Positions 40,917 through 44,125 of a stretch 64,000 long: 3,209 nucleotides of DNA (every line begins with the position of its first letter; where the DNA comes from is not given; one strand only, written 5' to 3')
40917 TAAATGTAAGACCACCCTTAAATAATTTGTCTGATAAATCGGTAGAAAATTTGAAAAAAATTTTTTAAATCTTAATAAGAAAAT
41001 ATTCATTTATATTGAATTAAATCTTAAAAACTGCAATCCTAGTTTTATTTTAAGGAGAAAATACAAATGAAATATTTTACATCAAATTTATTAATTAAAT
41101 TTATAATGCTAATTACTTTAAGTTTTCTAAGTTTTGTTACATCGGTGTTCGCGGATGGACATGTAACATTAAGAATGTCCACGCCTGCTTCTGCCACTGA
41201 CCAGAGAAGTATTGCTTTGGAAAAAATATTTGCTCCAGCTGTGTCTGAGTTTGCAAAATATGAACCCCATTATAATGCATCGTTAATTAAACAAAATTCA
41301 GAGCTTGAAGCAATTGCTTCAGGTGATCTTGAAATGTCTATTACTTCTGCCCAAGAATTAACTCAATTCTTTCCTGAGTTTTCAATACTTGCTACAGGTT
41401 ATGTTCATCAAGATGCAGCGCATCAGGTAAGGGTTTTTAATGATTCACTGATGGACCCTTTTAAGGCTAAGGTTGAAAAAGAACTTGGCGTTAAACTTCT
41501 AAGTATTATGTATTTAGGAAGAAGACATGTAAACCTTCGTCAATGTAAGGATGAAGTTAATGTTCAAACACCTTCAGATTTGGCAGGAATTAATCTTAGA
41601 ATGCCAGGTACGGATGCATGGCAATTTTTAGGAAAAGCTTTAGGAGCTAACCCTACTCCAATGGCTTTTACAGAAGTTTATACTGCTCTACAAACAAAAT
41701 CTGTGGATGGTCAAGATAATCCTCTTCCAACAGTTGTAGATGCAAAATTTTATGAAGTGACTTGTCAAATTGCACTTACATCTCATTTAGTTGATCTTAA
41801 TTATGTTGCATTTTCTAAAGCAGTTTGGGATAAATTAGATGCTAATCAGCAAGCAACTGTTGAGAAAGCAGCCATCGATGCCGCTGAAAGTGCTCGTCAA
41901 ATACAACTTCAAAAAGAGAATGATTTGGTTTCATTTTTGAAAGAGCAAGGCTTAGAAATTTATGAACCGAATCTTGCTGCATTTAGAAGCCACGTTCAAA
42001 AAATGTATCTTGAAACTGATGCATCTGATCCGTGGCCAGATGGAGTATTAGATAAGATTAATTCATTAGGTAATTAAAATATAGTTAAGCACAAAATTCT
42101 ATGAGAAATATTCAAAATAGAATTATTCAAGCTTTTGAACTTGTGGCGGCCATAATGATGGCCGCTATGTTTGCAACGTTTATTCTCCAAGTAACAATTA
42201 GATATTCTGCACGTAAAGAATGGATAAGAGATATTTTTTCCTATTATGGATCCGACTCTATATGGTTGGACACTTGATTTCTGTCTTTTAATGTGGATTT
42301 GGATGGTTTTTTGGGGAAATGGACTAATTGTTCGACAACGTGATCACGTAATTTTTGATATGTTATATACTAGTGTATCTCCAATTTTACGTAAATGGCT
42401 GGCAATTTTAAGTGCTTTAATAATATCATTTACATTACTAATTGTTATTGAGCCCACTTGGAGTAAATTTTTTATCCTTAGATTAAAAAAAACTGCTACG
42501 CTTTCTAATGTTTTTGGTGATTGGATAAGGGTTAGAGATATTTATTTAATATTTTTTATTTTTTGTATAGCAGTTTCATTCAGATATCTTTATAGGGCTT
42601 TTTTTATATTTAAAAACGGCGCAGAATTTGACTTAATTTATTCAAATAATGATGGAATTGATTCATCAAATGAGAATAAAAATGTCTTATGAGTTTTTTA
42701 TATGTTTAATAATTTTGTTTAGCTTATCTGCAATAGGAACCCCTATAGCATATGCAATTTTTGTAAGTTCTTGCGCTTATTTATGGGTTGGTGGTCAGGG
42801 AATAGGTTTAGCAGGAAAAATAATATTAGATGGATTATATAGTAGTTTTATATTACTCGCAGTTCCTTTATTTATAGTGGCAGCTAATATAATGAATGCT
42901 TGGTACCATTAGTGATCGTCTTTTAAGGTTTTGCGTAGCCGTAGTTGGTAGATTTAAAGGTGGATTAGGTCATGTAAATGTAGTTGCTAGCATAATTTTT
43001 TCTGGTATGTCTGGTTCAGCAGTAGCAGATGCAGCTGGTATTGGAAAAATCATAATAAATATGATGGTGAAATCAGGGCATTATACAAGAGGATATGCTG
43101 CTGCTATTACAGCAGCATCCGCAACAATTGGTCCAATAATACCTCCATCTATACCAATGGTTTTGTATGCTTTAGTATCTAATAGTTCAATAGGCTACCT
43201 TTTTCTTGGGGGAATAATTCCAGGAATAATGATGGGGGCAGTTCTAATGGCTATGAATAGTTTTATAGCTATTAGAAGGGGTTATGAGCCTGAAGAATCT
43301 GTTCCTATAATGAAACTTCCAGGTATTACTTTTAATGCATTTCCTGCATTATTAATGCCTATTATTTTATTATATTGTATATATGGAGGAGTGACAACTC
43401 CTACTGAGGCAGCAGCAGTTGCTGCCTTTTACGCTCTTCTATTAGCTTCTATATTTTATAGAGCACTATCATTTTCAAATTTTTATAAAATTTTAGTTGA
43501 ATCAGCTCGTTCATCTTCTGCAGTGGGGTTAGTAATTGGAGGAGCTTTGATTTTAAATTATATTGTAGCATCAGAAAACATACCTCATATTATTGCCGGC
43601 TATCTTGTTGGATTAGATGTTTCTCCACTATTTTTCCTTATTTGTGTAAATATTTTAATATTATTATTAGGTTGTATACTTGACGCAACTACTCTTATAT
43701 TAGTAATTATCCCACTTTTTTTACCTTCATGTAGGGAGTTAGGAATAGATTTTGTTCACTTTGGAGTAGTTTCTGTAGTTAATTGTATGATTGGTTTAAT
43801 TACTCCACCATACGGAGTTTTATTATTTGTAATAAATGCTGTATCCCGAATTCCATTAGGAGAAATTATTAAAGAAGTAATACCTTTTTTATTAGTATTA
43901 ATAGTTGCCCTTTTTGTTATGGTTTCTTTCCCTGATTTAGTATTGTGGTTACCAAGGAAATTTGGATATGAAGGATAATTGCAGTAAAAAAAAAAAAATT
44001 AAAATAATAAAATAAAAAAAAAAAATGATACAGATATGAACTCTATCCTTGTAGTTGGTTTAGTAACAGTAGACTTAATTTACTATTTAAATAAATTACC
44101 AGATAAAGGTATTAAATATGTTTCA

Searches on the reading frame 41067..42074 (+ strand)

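Call 76: search_protein_families(library=ncbifam, proteins=[window:41067-42074:+], max_evalue=1e-20)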
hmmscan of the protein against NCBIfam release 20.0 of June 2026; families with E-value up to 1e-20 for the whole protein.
window:41067-42074:+ (336 aa): 2 families
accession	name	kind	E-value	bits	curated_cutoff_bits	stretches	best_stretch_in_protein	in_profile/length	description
TIGR00787.1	dctP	subfamily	2.6e-46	158.1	175.05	1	70-295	37-257/257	DctP family TRAP transporter solute-binding subunit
NF037995.1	TRAP_S1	subfamily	6.9e-42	143.6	50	1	79-303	47-265/271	TRAP transporter substrate-binding protein DctP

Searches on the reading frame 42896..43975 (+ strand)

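Call 76: search_protein_families(library=ncbifam, proteins=[window:42896-43975:+], max_evalue=1e-20)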
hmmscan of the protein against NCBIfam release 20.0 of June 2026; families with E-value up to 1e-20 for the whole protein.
window:42896-43975:+ (360 aa): 2 families
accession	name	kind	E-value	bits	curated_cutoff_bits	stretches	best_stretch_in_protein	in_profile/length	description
TIGR00786.1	dctM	subfamily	1.1e-104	350.4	268.45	1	3-353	56-405/405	TRAP transporter large permease subunit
NF011634.1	PRK15060.1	equivalog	3.3e-69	234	800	1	3-350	72-418/425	2,3-diketo-L-gulonate TRAP transporter large permease YiaN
